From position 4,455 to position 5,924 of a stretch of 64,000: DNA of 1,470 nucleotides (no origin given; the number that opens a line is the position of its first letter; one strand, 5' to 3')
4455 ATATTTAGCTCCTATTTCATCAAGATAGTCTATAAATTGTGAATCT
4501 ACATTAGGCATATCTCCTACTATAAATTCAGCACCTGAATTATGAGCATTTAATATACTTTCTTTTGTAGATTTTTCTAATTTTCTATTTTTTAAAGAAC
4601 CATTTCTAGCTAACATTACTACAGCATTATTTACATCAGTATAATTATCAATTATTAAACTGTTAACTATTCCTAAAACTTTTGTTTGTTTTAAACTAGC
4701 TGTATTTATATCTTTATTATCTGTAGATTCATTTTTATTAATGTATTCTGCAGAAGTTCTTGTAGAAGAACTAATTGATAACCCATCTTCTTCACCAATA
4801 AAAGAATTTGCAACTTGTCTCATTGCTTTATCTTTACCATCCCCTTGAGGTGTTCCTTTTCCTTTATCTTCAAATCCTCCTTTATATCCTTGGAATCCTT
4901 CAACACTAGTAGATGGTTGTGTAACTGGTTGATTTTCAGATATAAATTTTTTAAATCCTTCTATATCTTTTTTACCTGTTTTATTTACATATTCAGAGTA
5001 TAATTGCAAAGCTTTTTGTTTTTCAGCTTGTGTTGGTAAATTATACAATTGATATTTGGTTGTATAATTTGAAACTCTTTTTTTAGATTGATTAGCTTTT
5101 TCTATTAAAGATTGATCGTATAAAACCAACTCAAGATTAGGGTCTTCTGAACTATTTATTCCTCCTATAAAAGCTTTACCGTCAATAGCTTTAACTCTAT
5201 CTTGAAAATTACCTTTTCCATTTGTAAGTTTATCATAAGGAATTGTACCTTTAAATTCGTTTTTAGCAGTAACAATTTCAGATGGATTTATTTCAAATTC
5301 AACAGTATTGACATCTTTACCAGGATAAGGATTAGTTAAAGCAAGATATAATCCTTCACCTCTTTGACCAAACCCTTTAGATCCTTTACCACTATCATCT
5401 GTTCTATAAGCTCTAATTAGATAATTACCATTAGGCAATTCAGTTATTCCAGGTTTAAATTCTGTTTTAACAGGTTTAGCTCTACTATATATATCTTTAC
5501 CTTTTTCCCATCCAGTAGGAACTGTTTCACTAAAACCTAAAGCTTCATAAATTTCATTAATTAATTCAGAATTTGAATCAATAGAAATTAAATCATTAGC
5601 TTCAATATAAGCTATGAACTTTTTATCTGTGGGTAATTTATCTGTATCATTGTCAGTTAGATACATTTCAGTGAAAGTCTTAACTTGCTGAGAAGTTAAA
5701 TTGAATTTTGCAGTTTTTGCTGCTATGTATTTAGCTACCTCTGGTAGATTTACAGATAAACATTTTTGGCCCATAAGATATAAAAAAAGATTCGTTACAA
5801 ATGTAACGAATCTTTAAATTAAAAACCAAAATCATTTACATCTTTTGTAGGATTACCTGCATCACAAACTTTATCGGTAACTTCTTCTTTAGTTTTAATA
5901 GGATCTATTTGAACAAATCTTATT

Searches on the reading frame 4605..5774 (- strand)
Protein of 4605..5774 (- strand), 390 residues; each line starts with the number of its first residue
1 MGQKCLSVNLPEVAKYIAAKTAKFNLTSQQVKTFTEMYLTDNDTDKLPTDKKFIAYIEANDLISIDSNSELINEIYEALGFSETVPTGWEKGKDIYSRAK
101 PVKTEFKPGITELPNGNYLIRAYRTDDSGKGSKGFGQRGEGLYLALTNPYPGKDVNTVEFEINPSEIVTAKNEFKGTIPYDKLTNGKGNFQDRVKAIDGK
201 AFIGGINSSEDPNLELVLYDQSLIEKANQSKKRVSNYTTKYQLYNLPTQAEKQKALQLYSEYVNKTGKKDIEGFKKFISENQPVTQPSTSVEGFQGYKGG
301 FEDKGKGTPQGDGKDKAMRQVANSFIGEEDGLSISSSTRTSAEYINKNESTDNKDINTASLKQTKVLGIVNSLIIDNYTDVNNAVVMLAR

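Call 63: find_related_loci(query=A3, collection=metagenome_contigs, flank=8000)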
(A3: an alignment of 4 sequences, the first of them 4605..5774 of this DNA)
Query A3 (390 aa) in metagenome_contigs; peptide patterns used: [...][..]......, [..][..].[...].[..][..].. (x = any residue, [..] = any of these).
221 stretches matched a pattern; 1 encode a relative of the query (tblastn E <= 1e-3); 1 distinct loci.
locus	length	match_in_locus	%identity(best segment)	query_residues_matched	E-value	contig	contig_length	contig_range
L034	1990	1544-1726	44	3-63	1e-14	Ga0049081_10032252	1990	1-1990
